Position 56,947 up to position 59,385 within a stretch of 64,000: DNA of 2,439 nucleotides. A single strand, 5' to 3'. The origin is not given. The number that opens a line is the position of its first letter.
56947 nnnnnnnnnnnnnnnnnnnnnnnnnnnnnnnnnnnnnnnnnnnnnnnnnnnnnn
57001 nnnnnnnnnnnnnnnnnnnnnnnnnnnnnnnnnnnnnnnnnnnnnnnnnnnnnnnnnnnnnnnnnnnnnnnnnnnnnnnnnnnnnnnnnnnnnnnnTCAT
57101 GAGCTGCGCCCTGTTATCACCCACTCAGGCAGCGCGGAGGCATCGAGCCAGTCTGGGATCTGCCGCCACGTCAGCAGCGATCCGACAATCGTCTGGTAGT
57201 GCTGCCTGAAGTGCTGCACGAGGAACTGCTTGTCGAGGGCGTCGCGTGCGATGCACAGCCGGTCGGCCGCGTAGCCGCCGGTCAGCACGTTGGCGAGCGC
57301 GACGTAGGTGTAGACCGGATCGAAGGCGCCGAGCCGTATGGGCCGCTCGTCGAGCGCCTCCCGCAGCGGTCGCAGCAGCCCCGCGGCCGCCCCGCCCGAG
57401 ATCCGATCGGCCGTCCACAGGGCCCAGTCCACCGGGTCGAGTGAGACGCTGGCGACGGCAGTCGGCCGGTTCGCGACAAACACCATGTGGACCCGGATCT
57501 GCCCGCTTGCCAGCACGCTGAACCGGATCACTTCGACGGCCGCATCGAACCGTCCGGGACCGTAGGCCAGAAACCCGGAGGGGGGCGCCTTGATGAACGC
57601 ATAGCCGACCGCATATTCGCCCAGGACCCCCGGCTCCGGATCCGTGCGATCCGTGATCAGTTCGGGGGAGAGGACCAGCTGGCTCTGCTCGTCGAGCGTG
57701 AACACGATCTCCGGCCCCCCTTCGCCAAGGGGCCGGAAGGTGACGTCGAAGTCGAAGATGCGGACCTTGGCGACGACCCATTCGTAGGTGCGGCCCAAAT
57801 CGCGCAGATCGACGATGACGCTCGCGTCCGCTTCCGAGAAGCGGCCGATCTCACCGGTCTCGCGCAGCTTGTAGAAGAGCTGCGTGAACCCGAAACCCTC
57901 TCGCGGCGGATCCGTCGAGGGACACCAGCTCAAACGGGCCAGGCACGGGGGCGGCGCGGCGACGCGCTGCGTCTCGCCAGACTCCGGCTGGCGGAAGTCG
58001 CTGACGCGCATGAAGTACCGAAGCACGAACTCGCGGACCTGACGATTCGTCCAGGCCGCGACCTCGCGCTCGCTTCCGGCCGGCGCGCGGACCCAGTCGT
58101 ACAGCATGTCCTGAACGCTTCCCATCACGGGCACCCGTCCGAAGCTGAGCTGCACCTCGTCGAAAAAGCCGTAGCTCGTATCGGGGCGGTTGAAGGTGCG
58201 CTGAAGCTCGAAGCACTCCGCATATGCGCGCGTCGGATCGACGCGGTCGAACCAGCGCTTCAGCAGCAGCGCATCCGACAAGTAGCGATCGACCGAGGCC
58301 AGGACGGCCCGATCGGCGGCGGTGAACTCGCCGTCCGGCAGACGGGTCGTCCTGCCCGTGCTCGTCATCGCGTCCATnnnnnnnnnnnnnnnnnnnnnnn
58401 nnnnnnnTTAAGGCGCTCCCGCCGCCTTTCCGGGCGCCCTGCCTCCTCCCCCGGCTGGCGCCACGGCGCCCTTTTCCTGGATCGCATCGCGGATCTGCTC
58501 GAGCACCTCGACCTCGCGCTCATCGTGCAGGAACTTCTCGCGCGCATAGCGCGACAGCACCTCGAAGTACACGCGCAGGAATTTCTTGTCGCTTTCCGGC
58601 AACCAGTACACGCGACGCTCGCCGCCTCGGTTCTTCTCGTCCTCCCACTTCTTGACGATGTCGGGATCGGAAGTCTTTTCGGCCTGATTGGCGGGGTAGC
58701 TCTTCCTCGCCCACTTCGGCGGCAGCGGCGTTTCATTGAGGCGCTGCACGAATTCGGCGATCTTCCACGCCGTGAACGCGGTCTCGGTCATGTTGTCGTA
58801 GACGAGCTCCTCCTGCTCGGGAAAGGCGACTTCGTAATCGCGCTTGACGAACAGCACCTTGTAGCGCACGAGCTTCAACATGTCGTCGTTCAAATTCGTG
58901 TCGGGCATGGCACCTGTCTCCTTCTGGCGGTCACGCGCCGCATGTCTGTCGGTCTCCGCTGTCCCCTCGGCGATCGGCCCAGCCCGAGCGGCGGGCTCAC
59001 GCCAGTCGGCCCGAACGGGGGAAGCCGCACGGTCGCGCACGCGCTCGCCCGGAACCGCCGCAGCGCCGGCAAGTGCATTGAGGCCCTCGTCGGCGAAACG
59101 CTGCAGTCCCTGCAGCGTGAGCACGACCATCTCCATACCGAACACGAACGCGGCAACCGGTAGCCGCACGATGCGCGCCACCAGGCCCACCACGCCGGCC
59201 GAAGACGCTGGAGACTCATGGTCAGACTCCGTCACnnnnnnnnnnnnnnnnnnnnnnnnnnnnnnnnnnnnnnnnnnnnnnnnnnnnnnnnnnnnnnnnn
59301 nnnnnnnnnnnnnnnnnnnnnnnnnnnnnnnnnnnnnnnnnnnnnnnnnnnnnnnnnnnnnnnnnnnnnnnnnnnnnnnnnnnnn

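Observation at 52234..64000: Candidate undescribed system: a tightly coupled nine-gene cluster with a kinase/pseudokinase pair, lipid-active enzymes and unplaced proteins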

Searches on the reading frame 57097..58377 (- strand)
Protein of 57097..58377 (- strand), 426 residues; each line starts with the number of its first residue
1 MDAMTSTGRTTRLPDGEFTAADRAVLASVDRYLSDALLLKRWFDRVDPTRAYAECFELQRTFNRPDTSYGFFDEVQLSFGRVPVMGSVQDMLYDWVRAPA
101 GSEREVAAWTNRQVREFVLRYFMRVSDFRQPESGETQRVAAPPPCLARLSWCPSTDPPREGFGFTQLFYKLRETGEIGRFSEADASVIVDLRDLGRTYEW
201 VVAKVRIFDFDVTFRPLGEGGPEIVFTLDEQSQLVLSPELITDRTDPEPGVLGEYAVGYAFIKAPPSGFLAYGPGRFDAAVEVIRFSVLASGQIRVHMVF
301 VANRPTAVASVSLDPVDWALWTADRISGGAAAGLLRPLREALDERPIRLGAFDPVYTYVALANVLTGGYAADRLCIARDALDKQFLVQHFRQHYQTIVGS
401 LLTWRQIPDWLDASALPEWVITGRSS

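Call 4: search_protein_families(library=pfam, proteins=[window:57097-58377:-], max_evalue=0.1)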
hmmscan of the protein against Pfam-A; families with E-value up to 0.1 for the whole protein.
window:57097-58377:- (426 aa): 0 families

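Call 8: search_protein_families(library=ncbifam, proteins=[window:57097-58368:-], max_evalue=0.1)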
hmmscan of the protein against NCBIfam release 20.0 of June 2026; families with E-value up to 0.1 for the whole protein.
window:57097-58368:- (423 aa): 0 families

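Call 18: search_protein_families(library=padloc, proteins=[window:57097-58368:-], max_evalue=0.01)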
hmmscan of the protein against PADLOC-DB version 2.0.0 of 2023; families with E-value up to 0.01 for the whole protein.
window:57097-58368:- (423 aa): 0 families

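Call 26: search_solved_structures(query=window:57097-58368:-, max_evalue=10)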
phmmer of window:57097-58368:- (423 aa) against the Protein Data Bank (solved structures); distinct sequences matched with E-value up to 10: 3.
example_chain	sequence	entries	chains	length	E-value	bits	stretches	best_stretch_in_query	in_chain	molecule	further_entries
9w18_A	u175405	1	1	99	0.43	12.8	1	185-255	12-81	Fibronectin3-6847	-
3wae_A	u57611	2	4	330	0.46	12.7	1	271-352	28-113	IRON ABC TRANSPORTER, PERIPLASMIC IRON-BINDING PROTEIN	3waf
4elo_A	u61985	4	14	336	0.48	12.7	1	271-352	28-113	Iron ABC transporter, periplasmic iron-binding protein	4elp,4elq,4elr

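Call 30: find_homologous_proteins(query=window:57097-58368:-, max_evalue=0.001)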
Query window:57097-58368:- (423 aa): 768 proteins with E <= 0.001 among 8000 candidates; the best 120 are listed.
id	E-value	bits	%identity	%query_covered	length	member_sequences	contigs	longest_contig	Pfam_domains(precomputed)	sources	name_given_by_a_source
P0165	2.0e-285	965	100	100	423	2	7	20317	-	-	-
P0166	1.3e-185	636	66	97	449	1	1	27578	-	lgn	-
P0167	5.7e-185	634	65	99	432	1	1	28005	-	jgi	jgi:hypothetical protein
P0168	1.0e-183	629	65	98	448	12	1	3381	-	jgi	jgi:hypothetical protein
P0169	6.4e-181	620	66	97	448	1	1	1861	-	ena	-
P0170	9.0e-181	620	64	97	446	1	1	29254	-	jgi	jgi:hypothetical protein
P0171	1.0e-180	620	66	97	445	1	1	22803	-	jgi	jgi:hypothetical protein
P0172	6.0e-177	607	65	97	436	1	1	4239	-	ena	-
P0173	2.7e-176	605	65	97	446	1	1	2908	-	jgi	jgi:hypothetical protein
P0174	1.3e-172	593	62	95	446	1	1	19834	-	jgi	jgi:hypothetical protein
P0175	2.3e-172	592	63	97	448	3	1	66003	-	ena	-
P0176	1.2e-171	590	63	99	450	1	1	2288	-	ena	-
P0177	8.7e-170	584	63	98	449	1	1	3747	-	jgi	jgi:hypothetical protein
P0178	1.6e-169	583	61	97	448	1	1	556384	-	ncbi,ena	-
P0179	2.6e-169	582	61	97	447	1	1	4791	-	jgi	jgi:hypothetical protein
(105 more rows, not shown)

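Call 40: find_related_loci(query=A3, collection=genome_contigs, flank=10000)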
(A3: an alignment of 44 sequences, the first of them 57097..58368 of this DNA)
Query A3 (423 aa) in genome_contigs; peptide patterns used: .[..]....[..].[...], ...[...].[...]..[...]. (x = any residue, [..] = any of these).
150 stretches matched a pattern; 77 encode a relative of the query (tblastn E <= 1e-3); 75 distinct loci.
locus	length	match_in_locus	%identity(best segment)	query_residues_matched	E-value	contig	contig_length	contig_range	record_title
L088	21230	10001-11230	61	11-420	4e-171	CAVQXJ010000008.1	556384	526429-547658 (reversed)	MAG: uncultured Acidobacteriota bacterium isolate MFD04212.bin.2.5 genome assembly, contig: contig_1689, whole genome sh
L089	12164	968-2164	62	28-423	8e-163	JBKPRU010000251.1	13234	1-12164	MAG: Acidobacteriota bacterium isolate GS_EKS_MAG_00040 GS_EKS_000003677401, whole genome shotgun sequence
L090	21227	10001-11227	54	13-423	6e-149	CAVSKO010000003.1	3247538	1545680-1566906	MAG: Blastocatellia bacterium isolate MFD09212.bin.1.217 genome assembly, contig: contig_750, whole genome shotgun seque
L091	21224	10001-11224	52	15-422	4e-148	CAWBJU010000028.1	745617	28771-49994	MAG: uncultured Acidobacteriota bacterium isolate MFD09206.bin.2.153 genome assembly, contig: contig_6613, whole genome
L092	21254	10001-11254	53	5-423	1e-146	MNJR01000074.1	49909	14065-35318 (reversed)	MAG: Acidobacteria bacterium 13_1_20CM_3_53_8 13_1_20cm_3_scaffold_20, whole genome shotgun sequence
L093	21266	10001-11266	50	1-423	1e-145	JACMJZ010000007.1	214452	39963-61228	MAG: Pyrinomonadaceae bacterium isolate ES-bin-189 ES-bin-189-contig-k141_1939239, whole genome shotgun sequence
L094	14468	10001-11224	54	15-422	2e-145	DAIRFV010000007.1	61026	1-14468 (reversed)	MAG TPA_asm: Pyrinomonadaceae bacterium isolate CTOTU27641 NODE_93_length_61026_cov_11.912991, whole genome shotgun sequ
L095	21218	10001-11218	53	15-423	3e-144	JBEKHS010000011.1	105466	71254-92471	MAG: Candidatus Sulfotelmatobacter sp. isolate SPRUCE 282 SPRUCE_282_11, whole genome shotgun sequence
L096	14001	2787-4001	53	19-423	1e-143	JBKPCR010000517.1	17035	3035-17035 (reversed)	MAG: bacterium isolate GB_EKS_MAG_00046 GB_EKS_000000998466, whole genome shotgun sequence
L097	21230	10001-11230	53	12-422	2e-142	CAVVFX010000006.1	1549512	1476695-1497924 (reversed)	MAG: Terriglobia bacterium isolate MFD01716.bin.2.1 genome assembly, contig: contig_13812, whole genome shotgun sequence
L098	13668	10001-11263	52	2-423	3e-142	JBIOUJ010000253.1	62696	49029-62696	MAG: Pyrinomonadaceae bacterium isolate MAG137 k127_3975683, whole genome shotgun sequence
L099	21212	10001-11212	54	19-422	5e-134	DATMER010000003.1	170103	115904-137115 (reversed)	MAG TPA_asm: Thermoanaerobaculia bacterium isolate SMAG_U13441 k141_386854, whole genome shotgun sequence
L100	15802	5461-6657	51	19-423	1e-133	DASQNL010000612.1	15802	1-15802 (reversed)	MAG TPA_asm: Pyrinomonadaceae bacterium isolate SMAG_U10775 k141_382053, whole genome shotgun sequence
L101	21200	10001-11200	51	19-422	2e-133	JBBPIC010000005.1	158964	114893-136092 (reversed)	MAG: Acidobacteriota bacterium isolate BPF2-06-08_bin_1 NODE_5_length_158964_cov_34.599123, whole genome shotgun sequenc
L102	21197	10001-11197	51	19-423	2e-131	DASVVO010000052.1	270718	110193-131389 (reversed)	MAG TPA_asm: Pyrinomonadaceae bacterium isolate SMAG_U3345 k141_197425, whole genome shotgun sequence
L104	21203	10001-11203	51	21-421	1e-129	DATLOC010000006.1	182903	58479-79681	MAG TPA_asm: Thermoanaerobaculia bacterium isolate SMAG_U13816 k141_2701307, whole genome shotgun sequence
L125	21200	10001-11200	49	15-420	3e-113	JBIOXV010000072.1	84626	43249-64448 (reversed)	MAG: Thermoanaerobaculia bacterium isolate MAG047 k127_2978249, whole genome shotgun sequence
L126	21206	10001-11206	45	19-422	2e-112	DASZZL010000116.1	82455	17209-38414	MAG TPA_asm: Pyrinomonadaceae bacterium isolate SMAG_U6235 k141_74354, whole genome shotgun sequence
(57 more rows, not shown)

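Call 44: predict_structure(alignment_id=A3)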
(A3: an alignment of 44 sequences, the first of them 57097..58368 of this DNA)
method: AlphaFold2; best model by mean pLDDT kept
length: 423 residues; sequences in the alignment: 44
mean_pLDDT: 76.7   pTM: 0.76
mean pLDDT of the five models: 76.7, 76.5, 75.4, 72.6, 70.1
residues with pLDDT >= 90: 154; 70-90: 112; 50-70: 112; < 50: 45
segments of 3 or more residues with pLDDT < 50: 1-9, 58-62, 126-136, 149-158, 264-267
pLDDT, mean of each block of 10 residues (from residue 1): 40 75 93 97 95 68 79 92 91 83 94 94 53 45 52 47 92 91 88 95 63 60 60 96 96 93 52 81 94 93 69 69 64 64 58 71 69 75 79 83 90 84 59
secondary structure, 60 per line:
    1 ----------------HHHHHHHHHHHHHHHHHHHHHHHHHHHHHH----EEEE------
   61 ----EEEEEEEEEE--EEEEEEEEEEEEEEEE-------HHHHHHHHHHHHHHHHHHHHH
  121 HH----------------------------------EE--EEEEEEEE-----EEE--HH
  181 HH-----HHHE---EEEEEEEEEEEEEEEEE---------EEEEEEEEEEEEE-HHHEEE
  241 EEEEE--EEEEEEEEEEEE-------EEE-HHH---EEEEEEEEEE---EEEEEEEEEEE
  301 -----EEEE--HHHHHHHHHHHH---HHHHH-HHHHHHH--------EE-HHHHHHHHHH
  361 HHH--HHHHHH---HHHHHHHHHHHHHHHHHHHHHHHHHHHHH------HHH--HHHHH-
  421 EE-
elements in order: H17-46 E51-54 E65-74 E77-92 H100-122 E161-168 E174-176 H179-182 E195-211 E221-233 E238-245 E248-259 E267-269 E277-286 E290-300 E306-309 H312-323 H327-331 H333-339 H351-363 H366-371 H375-403 H415-419

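Call 48: fold_search(model_id=the predicted structure, library=pdb)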
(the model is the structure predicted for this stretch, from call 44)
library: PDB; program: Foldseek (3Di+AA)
matches with E <= 10: 1256; with E <= 0.001: 9
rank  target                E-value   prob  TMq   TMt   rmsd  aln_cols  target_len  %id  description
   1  5zyi                  3.3e-04  0.94  0.19  0.31  18.2       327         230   10  Crystal structure of CERT START domain in complex with compound E16 (released 2019-02-27)
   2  2z9z                  4.6e-04  0.91  0.19  0.29  18.1       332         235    9  Crystal structure of CERT START domain(N504A mutant), in complex with C10-diacylglycerol (released 2008-02-12)
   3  5zyk                  5.2e-04  0.91  0.18  0.29  18.4       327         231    9  Crystal structure of CERT START domain in complex with compound E25 (released 2019-02-27)
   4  2e3s                  5.8e-04  0.96  0.20  0.33  10.4       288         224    9  Crystal structure of CERT START domain co-crystallized with C24-ceramide (P21) (released 2007-12-18)
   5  2e3m                  6.2e-04  0.91  0.19  0.30  18.1       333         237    9  Crystal structure of CERT START domain (released 2007-12-18)
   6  6j81                  7.8e-04  0.90  0.19  0.31  18.3       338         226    9  Crystal structure of CERT START domain in complex with compound E14 (released 2019-02-27)
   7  5zyh                  7.8e-04  0.90  0.19  0.30  10.9       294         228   10  Crystal structure of CERT START domain in complex with compound E5 (released 2019-02-27)
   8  6iez                  9.8e-04  0.92  0.20  0.32  10.5       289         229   10  Crystal structure of CERT START domain in complex with compound B16 (released 2019-02-27)
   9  2e3p_A                9.8e-04  0.87  0.19  0.29  10.7       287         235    8  Crystal structure of CERT START domain in complex with C16-cearmide (P1) (released 2007-12-18)
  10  5zyj                  1.0e-03  0.90  0.18  0.30  10.9       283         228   10  Crystal structure of CERT START domain in complex with compound E16A (released 2019-02-27)
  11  2e3o                  1.1e-03  0.94  0.20  0.32  10.1       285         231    8  Crystal structure of CERT START domain in complex with C16-ceramide (P212121) (released 2007-12-18)
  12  2e3n                  1.1e-03  0.82  0.18  0.29  18.3       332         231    8  Crystal structure of CERT START domain in complex with C6-ceramide (P212121) (released 2007-12-18)
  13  5zyg                  1.2e-03  0.87  0.18  0.29  10.8       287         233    8  Crystal structure of CERT START domain in complex with compound B5 (released 2019-02-27)
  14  3h3q_A                1.7e-03  0.84  0.20  0.31  17.9       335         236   10  Crystal structure of the CERT START domain in complex with HPA-13 (released 2010-03-02)
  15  3h3q_B                2.0e-03  0.90  0.22  0.34  17.8       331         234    9  Crystal structure of the CERT START domain in complex with HPA-13 (released 2010-03-02)
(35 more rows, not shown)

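Call 66: search_protein_families(library=pfam, proteins=[L126:14532-16727:+], max_evalue=0.01)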
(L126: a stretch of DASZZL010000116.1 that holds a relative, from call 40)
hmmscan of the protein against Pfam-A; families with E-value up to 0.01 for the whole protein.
L126:14532-16727:+ (732 aa): 3 families
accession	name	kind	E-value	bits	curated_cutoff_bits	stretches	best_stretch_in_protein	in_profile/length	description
PF00753.33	Lactamase_B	-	3.4e-16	60.2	22.7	1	354-514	13-153/196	Metallo-beta-lactamase superfamily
PF12706.13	Lactamase_B_2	-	5.3e-06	26.6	27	1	390-512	24-144/200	Beta-lactamase superfamily domain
PF13181.12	TPR_8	-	0.0059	17.1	25.7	0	273-296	2-25/34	Tetratricopeptide repeat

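Call 90: search_protein_families(library=pfam, proteins=[L091:7198-8454:+, L092:12585-14411:+, L125:16901-19150:+, L104:15980-16633:+, L098:341-901:+], max_evalue=0.5)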
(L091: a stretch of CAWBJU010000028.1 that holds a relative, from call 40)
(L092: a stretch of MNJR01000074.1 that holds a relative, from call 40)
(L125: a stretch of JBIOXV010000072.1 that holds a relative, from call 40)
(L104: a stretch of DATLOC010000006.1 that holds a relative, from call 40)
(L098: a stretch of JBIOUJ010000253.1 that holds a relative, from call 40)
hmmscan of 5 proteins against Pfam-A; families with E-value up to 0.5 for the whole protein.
L091:7198-8454:+ (419 aa): 1 family
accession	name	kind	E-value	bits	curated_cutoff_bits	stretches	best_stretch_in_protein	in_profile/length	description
PF22229.1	CofB_C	-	0.14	12.3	27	1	299-377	48-123/158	CofB C-terminal domain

L092:12585-14411:+ (609 aa): 14 families
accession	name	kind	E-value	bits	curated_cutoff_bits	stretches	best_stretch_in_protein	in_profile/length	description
PF04820.20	Trp_halogenase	-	6.7e-08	32.2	21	2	121-279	152-285/458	Tryptophan halogenase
PF01266.30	DAO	-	2.3e-06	27.8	27.9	1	18-54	1-36/353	FAD dependent oxidoreductase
PF13450.12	NAD_binding_8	-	6.1e-05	23.7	21.9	1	21-52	1-31/68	NAD(P)-binding Rossmann-like domain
PF05834.18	Lycopene_cycl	-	0.00099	18.7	23.4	1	18-58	1-42/380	Lycopene cyclase protein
PF07992.20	Pyr_redox_2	-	0.0041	17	26.1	1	17-53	1-36/291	Pyridine nucleotide-disulphide oxidoreductase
PF01494.25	FAD_binding_3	-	0.0042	16.8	22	1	17-51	2-35/349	FAD binding domain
PF12831.13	FAD_oxidored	-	0.0061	16.3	27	0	18-50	1-32/416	FAD dependent oxidoreductase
PF01946.23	Thi4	-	0.0069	16.1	26.2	1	1-49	2-50/235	Thi4 family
PF00890.30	FAD_binding_2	-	0.011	15.4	20.4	1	18-50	1-32/414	FAD binding domain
PF03486.20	HI0933_like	-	0.1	12.5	50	1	18-53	2-36/244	HI0933-like protein Rossmann domain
PF24704.1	DUF7667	-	0.11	13.1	27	1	65-102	10-47/76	Family of unknown function (DUF7667)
PF13454.12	NAD_binding_9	-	0.11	12.9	21.8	1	21-50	2-34/155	FAD-NAD(P)-binding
PF21799.2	MurD-like_N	-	0.14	12.9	27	1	19-55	3-38/88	Mur ligase MurD-like, N-terminal domain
PF06690.17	HcgC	-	0.14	12.2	31.4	0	15-52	42-77/248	FeGP cofactor biosynthesis protein, methyltransferase HcgC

L125:16901-19150:+ (750 aa): 10 families
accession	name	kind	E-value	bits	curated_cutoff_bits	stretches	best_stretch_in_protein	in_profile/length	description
PF00732.25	GMC_oxred_N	-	7.2e-41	140.8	23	1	15-321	1-217/218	GMC oxidoreductase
PF05199.19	GMC_oxred_C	-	5.2e-38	131.2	24.6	1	390-525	1-139/139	GMC oxidoreductase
PF03992.22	ABM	-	5.4e-18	65.4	23.1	2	561-632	6-77/78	Antibiotic biosynthesis monooxygenase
PF05834.18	Lycopene_cycl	-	0.002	17.7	23.4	1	16-48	1-34/380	Lycopene cyclase protein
PF13450.12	NAD_binding_8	-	0.0073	17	21.9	1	19-47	1-28/68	NAD(P)-binding Rossmann-like domain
PF01946.23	Thi4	-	0.014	15.1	26.2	1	15-49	18-52/235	Thi4 family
PF07992.20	Pyr_redox_2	-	0.019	14.8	26.1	1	15-58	1-45/291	Pyridine nucleotide-disulphide oxidoreductase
PF01266.30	DAO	-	0.025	14.6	27.9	1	16-47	1-31/353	FAD dependent oxidoreductase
PF00890.30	FAD_binding_2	-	0.085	12.5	20.4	1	16-47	1-31/414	FAD binding domain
PF01134.28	GIDA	-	0.15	11.5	22.1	1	16-43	1-28/391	Glucose inhibited division protein A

L104:15980-16633:+ (218 aa): 6 families
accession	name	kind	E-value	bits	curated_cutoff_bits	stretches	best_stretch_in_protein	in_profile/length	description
PF12867.12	DinB_2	-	6.4e-16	59.4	24.8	1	17-202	2-128/128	DinB superfamily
PF11716.13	MDMPI_N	-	5.6e-06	27.5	24.2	1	17-75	1-59/140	Mycothiol maleylpyruvate isomerase N-terminal domain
PF05163.17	DinB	-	2.7e-05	24.6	23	1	14-58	9-53/165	DinB family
PF00210.30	Ferritin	-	0.0067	16.8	24.5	1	18-87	51-121/142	Ferritin-like domain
PF04978.18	MST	-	0.0091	16.9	27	1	17-60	6-49/149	Mycothiol-S-transferase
PF23625.1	UIM_2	-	0.25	12.1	21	0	144-157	4-17/17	Ubiquitin interaction motif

L098:341-901:+ (187 aa): 8 families
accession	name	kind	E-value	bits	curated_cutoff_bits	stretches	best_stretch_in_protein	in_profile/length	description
PF00578.27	AhpC-TSA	-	2.4e-21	76.4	26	1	41-154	1-123/124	AhpC/TSA family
PF08534.16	Redoxin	-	3.1e-21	76.1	26.6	1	41-168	2-147/148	Redoxin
PF13905.12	Thioredoxin_8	-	3.7e-11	43.7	27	1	65-152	1-94/94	Thioredoxin-like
PF00085.26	Thioredoxin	-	1.2e-08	35.4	23.5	1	65-106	18-59/103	Thioredoxin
PF13098.12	Thioredoxin_2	-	0.00042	21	27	1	64-167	4-102/104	Thioredoxin-like domain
PF02630.20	SCO1-SenC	-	0.0095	16.3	22.8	1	47-129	3-93/134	SCO1/SenC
PF00255.25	GSHPx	-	0.027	14.5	27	1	47-96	3-51/108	Glutathione peroxidase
PF14595.12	Thioredoxin_9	-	0.028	14.8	25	1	60-114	36-90/129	Thioredoxin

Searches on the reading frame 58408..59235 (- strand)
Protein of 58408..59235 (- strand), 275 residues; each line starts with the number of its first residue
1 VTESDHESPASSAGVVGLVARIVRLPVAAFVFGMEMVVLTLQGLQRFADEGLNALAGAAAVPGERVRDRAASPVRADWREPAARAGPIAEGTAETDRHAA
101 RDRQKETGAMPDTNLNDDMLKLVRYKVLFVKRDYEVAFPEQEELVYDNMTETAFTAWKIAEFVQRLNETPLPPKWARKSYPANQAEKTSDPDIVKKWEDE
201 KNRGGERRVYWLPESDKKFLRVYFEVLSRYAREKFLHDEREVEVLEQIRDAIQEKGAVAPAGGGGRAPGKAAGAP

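Call 4: search_protein_families(library=pfam, proteins=[window:58408-59235:-], max_evalue=0.1)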
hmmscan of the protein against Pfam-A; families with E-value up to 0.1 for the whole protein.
window:58408-59235:- (275 aa): 1 family
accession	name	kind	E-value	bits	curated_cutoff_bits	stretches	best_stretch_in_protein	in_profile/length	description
PF01652.23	IF4E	-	0.068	13.4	28.7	1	142-242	16-110/158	Eukaryotic initiation factor 4E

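Call 8: search_protein_families(library=ncbifam, proteins=[window:58408-59235:-], max_evalue=0.1)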
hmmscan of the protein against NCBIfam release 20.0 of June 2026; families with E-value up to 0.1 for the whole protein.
window:58408-59235:- (275 aa): 0 families

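Call 18: search_protein_families(library=padloc, proteins=[window:58408-59235:-], max_evalue=0.01)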
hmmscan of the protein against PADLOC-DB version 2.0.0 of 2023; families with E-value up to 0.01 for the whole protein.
window:58408-59235:- (275 aa): 0 families
